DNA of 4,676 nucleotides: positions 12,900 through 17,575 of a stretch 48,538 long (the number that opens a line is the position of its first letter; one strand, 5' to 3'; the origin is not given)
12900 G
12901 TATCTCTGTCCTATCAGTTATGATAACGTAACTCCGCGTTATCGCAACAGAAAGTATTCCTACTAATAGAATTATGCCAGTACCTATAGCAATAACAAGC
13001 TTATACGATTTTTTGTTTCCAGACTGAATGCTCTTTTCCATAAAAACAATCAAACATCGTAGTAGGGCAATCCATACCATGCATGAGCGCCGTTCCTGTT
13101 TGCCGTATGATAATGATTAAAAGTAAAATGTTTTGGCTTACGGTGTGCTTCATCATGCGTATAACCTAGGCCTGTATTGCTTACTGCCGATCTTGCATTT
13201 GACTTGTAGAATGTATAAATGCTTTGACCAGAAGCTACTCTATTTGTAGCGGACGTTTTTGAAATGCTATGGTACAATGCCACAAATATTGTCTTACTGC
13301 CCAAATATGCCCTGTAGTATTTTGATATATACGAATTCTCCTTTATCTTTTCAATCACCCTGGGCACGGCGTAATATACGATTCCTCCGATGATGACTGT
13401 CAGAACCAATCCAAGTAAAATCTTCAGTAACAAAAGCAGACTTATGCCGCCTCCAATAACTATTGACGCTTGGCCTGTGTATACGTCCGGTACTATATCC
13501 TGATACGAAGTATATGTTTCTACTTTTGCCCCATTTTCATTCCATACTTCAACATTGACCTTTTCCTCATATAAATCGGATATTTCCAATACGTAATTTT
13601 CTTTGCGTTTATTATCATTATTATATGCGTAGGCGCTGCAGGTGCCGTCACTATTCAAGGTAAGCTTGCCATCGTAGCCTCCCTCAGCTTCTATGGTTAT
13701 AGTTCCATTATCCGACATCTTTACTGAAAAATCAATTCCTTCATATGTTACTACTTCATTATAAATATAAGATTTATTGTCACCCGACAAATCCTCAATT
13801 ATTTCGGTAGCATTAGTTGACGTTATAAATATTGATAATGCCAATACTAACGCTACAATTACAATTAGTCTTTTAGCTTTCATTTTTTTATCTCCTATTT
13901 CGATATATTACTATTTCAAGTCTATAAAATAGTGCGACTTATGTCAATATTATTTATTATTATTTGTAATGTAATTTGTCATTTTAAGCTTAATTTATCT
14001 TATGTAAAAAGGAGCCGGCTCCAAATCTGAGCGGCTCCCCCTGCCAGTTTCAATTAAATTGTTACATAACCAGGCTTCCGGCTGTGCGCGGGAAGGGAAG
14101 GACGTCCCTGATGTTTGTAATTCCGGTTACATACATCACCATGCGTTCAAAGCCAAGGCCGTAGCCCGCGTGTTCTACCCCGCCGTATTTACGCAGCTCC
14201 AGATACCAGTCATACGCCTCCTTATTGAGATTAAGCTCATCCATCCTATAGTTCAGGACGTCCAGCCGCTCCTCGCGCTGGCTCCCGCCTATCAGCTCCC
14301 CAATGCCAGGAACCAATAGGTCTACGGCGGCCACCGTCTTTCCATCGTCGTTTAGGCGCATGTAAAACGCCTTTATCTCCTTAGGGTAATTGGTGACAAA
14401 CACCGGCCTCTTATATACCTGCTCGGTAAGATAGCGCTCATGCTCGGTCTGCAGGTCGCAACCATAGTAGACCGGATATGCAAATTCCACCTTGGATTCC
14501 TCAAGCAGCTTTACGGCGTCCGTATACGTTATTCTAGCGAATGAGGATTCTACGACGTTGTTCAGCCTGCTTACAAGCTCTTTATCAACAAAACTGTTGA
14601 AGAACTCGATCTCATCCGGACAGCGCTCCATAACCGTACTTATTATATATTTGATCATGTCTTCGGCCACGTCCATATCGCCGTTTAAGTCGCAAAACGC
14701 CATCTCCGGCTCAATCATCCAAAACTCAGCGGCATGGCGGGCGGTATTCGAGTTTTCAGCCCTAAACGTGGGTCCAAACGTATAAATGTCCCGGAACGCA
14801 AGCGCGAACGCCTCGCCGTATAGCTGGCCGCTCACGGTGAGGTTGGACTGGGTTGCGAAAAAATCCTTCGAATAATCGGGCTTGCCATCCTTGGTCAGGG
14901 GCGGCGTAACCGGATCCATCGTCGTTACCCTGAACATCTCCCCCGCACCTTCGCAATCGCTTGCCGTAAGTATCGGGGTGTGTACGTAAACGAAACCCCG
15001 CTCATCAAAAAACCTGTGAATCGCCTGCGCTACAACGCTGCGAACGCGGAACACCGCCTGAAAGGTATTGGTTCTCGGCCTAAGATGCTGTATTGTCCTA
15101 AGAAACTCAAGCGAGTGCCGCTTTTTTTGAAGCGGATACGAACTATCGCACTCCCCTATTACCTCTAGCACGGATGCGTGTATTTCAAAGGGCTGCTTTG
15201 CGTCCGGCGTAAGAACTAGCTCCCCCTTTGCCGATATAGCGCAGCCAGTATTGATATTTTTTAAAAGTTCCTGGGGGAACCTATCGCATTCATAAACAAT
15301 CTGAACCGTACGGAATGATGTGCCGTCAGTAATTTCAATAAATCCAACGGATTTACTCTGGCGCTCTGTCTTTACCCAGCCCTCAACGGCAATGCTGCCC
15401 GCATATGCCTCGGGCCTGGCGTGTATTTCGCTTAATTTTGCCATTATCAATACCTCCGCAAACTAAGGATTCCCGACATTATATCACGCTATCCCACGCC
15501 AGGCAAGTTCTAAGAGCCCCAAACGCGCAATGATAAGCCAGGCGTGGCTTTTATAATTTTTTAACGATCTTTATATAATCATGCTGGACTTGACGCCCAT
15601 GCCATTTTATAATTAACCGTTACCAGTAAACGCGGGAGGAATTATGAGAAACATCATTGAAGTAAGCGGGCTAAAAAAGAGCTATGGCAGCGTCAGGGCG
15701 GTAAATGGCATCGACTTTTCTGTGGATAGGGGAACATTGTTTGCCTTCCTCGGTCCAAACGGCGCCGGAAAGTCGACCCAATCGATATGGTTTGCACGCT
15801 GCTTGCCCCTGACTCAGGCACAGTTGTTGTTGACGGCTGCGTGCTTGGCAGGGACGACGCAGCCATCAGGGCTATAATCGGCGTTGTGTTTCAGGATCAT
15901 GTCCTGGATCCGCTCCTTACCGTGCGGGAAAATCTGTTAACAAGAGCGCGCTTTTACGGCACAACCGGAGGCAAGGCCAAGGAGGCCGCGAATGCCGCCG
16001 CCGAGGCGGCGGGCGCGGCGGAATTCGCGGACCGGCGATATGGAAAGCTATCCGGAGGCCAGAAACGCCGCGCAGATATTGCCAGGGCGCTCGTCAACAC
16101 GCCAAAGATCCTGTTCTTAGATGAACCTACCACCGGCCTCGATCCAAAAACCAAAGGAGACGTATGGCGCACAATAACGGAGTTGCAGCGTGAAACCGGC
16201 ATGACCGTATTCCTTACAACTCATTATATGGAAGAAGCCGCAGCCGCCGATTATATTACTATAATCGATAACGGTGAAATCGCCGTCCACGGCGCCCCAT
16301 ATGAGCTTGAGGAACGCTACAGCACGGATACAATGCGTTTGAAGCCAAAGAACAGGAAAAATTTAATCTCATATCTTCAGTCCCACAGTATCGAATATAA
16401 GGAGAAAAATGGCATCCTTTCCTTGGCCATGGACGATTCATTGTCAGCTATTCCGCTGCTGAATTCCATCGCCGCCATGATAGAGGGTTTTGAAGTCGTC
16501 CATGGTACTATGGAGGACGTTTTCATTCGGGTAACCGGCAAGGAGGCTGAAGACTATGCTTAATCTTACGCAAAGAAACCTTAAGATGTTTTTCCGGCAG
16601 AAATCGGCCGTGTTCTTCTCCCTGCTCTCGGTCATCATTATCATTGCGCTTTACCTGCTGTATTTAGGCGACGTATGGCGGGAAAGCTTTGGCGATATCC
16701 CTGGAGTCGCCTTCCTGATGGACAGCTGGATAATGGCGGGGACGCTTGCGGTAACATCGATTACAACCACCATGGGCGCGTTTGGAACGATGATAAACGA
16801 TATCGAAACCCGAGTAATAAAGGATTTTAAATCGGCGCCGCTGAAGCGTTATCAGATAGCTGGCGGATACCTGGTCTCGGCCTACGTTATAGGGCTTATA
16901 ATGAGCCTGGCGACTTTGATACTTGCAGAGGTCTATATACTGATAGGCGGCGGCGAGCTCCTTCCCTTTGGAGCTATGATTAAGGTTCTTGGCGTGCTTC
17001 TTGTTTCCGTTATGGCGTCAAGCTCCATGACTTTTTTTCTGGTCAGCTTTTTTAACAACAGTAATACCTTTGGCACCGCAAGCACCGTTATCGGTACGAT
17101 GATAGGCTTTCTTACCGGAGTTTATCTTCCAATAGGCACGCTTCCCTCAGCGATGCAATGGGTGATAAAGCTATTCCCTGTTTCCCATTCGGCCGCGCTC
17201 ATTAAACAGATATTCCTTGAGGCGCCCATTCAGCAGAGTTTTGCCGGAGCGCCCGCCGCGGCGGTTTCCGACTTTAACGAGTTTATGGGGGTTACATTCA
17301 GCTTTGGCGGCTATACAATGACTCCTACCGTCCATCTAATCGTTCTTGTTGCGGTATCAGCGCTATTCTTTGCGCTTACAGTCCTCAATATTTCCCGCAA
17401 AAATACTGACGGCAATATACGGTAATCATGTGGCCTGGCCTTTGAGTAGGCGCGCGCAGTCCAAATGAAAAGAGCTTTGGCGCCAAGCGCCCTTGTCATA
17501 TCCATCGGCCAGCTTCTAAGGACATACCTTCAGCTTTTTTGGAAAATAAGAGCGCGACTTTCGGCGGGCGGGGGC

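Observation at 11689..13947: Four-gene translationally coupled cassette: SP/TM His-rich protein, membrane-anchored mini-subtilase, and two tandem paralogous small proteins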

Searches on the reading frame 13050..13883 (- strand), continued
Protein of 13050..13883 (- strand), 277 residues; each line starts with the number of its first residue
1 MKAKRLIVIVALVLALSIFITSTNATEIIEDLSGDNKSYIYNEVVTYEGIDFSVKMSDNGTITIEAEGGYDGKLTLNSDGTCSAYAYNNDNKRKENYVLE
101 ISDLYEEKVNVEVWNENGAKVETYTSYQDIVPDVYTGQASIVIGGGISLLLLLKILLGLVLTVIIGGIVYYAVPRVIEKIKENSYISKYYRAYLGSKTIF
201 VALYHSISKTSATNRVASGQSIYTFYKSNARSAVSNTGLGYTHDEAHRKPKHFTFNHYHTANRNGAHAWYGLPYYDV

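Call 86: search_protein_families(library=ncbifam, proteins=[P0146, P0137, P0138, P0121, P0160, P0163, P0118, P0130, P0154, P0089], max_evalue=0.01)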
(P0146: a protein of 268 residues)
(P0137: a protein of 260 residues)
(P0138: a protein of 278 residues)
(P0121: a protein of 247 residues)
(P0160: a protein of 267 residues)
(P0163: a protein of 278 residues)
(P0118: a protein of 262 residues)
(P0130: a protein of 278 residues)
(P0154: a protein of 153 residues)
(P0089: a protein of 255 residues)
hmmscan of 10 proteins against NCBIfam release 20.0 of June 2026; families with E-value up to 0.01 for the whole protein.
P0146 (268 aa): 1 family
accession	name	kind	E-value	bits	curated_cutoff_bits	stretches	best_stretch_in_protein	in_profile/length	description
NF038340.1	SAR2788_fam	subfamily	0.0018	18.1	50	1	34-145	50-153/177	SAR2788 family putative toxin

P0137 (260 aa): 1 family
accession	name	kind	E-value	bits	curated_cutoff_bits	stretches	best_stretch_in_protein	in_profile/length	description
NF038340.1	SAR2788_fam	subfamily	7e-05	22.7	50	0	85-142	103-157/177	SAR2788 family putative toxin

P0138 (278 aa): 2 families
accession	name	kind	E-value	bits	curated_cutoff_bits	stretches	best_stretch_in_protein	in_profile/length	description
NF038340.1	SAR2788_fam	subfamily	1.2e-10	41.4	50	1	55-140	68-148/177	SAR2788 family putative toxin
NF007854.0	PRK10563.1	equivalog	0.006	16.3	211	0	58-108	42-92/221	6-phosphogluconate phosphatase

P0121 (247 aa): 1 family
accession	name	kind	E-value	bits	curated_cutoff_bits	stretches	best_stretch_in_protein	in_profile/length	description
NF038340.1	SAR2788_fam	subfamily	2.5e-34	118.6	50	1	18-145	46-174/177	SAR2788 family putative toxin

P0160 (267 aa): 1 family
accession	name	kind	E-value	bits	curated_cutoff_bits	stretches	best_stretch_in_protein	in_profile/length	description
NF038340.1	SAR2788_fam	subfamily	1.5e-21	77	50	1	33-163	45-175/177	SAR2788 family putative toxin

P0163 (278 aa): 1 family
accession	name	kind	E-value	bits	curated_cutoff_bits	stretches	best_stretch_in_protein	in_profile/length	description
NF038340.1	SAR2788_fam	subfamily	4.5e-30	104.8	50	1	5-174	1-174/177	SAR2788 family putative toxin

P0118 (262 aa): 1 family
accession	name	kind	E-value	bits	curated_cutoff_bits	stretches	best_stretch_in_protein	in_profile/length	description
NF038340.1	SAR2788_fam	subfamily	9.8e-21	74.3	50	1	59-136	79-156/177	SAR2788 family putative toxin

P0130 (278 aa): 1 family
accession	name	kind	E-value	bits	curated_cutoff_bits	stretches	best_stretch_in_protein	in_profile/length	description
NF038340.1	SAR2788_fam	subfamily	0.00014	21.7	50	1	14-154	7-157/177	SAR2788 family putative toxin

P0154 (153 aa): 0 families

P0089 (255 aa): 0 families

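Call 104: find_encoding_contigs(protein=P0173, flank=6000, max_places=8)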
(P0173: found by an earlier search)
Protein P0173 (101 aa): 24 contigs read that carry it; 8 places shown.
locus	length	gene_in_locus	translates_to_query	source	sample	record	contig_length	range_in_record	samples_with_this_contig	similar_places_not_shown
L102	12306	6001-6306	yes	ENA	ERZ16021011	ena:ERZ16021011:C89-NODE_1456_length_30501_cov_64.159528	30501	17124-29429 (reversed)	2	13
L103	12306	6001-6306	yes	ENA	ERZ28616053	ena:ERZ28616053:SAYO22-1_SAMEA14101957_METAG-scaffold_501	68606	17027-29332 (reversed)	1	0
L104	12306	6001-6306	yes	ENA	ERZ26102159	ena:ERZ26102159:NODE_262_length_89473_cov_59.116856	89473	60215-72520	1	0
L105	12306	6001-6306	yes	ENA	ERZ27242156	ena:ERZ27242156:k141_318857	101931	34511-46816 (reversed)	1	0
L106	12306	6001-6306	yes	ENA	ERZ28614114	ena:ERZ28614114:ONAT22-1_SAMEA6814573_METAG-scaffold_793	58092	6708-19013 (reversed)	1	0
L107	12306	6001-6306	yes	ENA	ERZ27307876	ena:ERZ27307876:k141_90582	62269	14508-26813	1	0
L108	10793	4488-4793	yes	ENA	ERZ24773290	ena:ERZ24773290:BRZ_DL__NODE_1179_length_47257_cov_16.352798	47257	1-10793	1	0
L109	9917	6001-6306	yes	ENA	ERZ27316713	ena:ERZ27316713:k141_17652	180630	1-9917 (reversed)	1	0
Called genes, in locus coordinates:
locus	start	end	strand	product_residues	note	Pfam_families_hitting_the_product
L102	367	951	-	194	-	PF13560:HTH_31, PF01381:HTH_3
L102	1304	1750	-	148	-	-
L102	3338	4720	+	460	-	PF01336:tRNA_anti-codon, PF00152:tRNA-synt_2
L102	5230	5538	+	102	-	-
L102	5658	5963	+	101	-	-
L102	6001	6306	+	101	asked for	-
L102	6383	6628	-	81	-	-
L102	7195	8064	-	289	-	PF01061:ABC2_membrane, PF12698:ABC2_membrane_3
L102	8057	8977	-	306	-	PF00005:ABC_tran, PF13555:AAA_29 (weak), PF13304:AAA_21 (faint)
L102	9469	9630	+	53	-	-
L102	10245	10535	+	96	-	PF07876:Dabb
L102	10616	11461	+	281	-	-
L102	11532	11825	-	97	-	PF01985:CRS1_YhbY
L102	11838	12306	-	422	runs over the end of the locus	PF01018:GTP1_OBG, PF00009:GTP_EFTU (faint), PF00025:Arf (weak), PF01926:MMR_HSR1, PF02421:FeoB_N, PF09269:DUF1967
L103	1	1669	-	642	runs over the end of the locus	PF24517:CBM96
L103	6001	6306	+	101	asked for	-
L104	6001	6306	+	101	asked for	-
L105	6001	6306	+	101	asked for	-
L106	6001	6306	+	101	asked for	-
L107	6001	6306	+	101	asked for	-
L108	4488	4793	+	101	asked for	-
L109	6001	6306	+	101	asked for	-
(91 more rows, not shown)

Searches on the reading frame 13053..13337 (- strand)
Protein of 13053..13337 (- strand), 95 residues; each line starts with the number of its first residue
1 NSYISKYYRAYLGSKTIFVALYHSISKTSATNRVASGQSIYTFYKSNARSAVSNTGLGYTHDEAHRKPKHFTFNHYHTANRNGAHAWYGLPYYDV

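Call 67: predict_structure(alignment_id=A4)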
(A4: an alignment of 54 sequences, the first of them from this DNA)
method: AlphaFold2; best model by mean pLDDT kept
length: 95 residues; sequences in the alignment: 54
mean_pLDDT: 94.0   pTM: 0.86
mean pLDDT of the five models: 94.0, 93.7, 92.9, 91.9, 91.7
residues with pLDDT >= 90: 81; 70-90: 10; 50-70: 4; < 50: 0
segments of 3 or more residues with pLDDT < 50: none
pLDDT, mean of each block of 10 residues (from residue 1): 83 92 96 98 97 98 92 97 97 84
secondary structure, 60 per line:
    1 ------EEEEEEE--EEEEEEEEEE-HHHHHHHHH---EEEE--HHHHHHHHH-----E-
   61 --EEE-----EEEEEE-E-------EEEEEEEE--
elements in order: E7-13 E16-25 H27-35 E39-42 H45-53 E63-65 E71-76 E86-93

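Call 69: fold_search(model_id=the predicted structure, library=pdb)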
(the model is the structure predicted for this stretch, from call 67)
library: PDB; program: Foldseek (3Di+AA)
matches with E <= 10: 232; with E <= 0.001: 0
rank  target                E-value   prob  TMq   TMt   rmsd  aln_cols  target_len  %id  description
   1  6bu2_A                1.8e-01  0.47  0.33  0.24   4.2        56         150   12  Crystal structure of methylmalonyl-CoA epimerase from Mycobacterium tuberculosis (released 2018-12-12)
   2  1han                  2.4e-01  0.33  0.33  0.14   5.1        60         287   13  CRYSTAL STRUCTURE OF THE BIPHENYL-CLEAVING EXTRADIOL DIOXYGENASE FROM A PCB-DEGRADING PSEUDOMONAD (released 1995-11-14)
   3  4pav_C                3.3e-01  0.08  0.23  0.19  12.5       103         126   10  Structure of hypothetical protein SA1046 from S. aureus. (released 2015-05-06)
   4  4pav_E                3.8e-01  0.06  0.22  0.19  12.6       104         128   10  Structure of hypothetical protein SA1046 from S. aureus. (released 2015-05-06)
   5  1kmy                  4.0e-01  0.25  0.33  0.14   5.1        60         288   13  Crystal Structure of 2,3-dihydroxybiphenyl 1,2-dioxygenase Complexed with 2,3-dihydroxybiphenyl under Anaerobic Conditio (released 2002-02-20)
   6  4pav_A                4.0e-01  0.06  0.19  0.16  11.4        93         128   11  Structure of hypothetical protein SA1046 from S. aureus. (released 2015-05-06)
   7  4pav_F                4.6e-01  0.05  0.19  0.16  11.4        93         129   11  Structure of hypothetical protein SA1046 from S. aureus. (released 2015-05-06)
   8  4pav_B                4.8e-01  0.05  0.19  0.16  11.4        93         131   11  Structure of hypothetical protein SA1046 from S. aureus. (released 2015-05-06)
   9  6bu2_B                5.2e-01  0.25  0.33  0.24   4.2        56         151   12  Crystal structure of methylmalonyl-CoA epimerase from Mycobacterium tuberculosis (released 2018-12-12)
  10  4huz                  5.2e-01  0.23  0.31  0.12   4.8        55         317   14  2,6-Dichloro-p-hydroquinone 1,2-Dioxygenase (released 2013-04-17)
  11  1zsw                  8.0e-01  0.16  0.32  0.12   4.8        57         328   10  Crystal Structure of Bacillus cereus Metallo Protein from Glyoxalase family (released 2005-06-07)
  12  2rk0_B                8.0e-01  0.14  0.30  0.24   4.8        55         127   11  Crystal structure of glyoxylase/bleomycin resistance protein/dioxygenase domain from Frankia sp. EAN1pec (released 2007-10-30)
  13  3itw_B                8.0e-01  0.12  0.27  0.23   8.5        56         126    7  Crystal structure of TioX from Micromonospora sp. ML1 (released 2010-02-16)
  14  1mpy_A                9.1e-01  0.09  0.28  0.11   6.4        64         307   12  STRUCTURE OF CATECHOL 2,3-DIOXYGENASE (METAPYROCATECHASE) FROM PSEUDOMONAS PUTIDA MT-2 (released 1999-05-18)
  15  4pav_D                1.0e+00  0.08  0.21  0.19   6.7        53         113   11  Structure of hypothetical protein SA1046 from S. aureus. (released 2015-05-06)
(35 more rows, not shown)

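Call 96: search_solved_structures(query=A4, max_evalue=10)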
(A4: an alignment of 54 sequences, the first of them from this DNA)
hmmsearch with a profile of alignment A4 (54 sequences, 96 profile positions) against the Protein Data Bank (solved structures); distinct sequences matched with E-value up to 10: 1.
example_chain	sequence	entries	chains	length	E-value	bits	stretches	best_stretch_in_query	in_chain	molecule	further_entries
8d3t_A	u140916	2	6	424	0.25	15.1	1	41-81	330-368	Galactan synthase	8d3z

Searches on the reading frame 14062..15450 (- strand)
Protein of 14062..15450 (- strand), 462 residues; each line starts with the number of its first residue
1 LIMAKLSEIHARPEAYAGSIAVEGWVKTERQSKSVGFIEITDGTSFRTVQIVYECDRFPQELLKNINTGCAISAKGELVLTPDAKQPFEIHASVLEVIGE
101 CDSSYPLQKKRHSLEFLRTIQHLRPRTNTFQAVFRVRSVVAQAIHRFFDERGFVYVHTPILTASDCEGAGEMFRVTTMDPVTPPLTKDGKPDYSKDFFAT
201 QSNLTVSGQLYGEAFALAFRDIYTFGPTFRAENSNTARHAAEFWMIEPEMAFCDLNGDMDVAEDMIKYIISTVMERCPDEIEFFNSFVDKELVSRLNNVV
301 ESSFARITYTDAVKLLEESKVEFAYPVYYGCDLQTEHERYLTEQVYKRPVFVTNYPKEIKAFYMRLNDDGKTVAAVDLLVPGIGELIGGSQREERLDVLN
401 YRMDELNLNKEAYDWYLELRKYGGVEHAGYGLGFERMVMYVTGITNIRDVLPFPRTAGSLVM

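Call 90: find_related_loci(query=window:14062-15450:-, collection=metagenome_contigs, flank=7000)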
Query window:14062-15450:- (462 aa) in metagenome_contigs; peptide patterns used: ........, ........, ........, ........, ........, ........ (x = any residue, [..] = any of these).
600 stretches matched a pattern (row limit reached: there are more); 599 encode a relative of the query (tblastn E <= 1e-3); the best 80 are kept; 80 distinct loci.
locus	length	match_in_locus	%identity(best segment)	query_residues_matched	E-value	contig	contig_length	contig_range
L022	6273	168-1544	74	2-460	0e+0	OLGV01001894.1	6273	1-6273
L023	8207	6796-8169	70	3-462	0e+0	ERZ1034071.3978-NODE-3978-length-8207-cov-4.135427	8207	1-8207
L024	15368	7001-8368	70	5-462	0e+0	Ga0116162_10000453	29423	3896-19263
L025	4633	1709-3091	64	1-459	0e+0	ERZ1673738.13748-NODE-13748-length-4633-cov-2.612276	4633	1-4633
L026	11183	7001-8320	68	20-459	0e+0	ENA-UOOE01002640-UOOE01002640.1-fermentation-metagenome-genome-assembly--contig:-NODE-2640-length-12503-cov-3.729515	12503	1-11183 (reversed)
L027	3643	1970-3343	66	1-457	0e+0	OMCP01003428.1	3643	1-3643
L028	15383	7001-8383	65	1-459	0e+0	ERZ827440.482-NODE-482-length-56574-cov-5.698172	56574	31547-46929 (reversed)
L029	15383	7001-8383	66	1-459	0e+0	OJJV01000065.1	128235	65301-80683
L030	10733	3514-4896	65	1-459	0e+0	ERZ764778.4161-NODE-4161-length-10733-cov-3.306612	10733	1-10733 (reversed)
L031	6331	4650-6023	66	5-460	0e+0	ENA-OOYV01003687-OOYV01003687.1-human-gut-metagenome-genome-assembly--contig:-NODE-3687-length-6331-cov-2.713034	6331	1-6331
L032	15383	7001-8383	65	1-459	0e+0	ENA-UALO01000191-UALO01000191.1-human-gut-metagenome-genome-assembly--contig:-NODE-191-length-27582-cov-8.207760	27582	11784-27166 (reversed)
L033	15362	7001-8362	64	5-456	0e+0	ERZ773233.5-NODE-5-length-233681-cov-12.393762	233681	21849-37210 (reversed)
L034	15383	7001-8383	66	1-459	0e+0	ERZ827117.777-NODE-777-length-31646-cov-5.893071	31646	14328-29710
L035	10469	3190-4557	65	3-456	0e+0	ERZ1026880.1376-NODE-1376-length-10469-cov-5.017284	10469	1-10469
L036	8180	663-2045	66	1-459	0e+0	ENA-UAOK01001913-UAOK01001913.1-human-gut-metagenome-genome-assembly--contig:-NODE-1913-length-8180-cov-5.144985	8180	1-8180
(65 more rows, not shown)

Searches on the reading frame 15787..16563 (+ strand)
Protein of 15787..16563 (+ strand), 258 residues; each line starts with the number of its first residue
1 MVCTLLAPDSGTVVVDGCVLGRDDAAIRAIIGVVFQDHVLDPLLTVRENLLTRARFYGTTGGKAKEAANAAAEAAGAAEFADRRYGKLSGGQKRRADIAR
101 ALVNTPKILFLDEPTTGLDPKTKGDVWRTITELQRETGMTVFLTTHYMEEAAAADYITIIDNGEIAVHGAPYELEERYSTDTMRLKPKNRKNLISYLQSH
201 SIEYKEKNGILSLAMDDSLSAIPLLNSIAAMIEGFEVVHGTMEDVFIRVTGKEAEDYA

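Call 100: search_protein_families(library=pfam, proteins=[window:15787-16563:+], max_evalue=0.00001)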
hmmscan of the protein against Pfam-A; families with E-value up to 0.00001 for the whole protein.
window:15787-16563:+ (258 aa): 1 family
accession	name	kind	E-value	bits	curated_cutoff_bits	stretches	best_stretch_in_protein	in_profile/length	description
PF00005.33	ABC_tran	-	3.7e-21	76.6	25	1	2-116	31-137/137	ABC transporter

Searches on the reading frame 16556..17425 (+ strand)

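Call 100: search_protein_families(library=pfam, proteins=[window:16556-17425:+], max_evalue=0.00001)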
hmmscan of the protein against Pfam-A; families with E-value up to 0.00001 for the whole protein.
window:16556-17425:+ (289 aa): 2 families
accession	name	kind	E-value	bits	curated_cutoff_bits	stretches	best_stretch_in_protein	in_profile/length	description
PF12698.13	ABC2_membrane_3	-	1.1e-13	51.4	31.6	1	65-277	170-347/347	ABC-2 family transporter protein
PF01061.29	ABC2_membrane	-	6.9e-13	49.1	26.9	1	4-219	6-209/211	ABC-2 type transporter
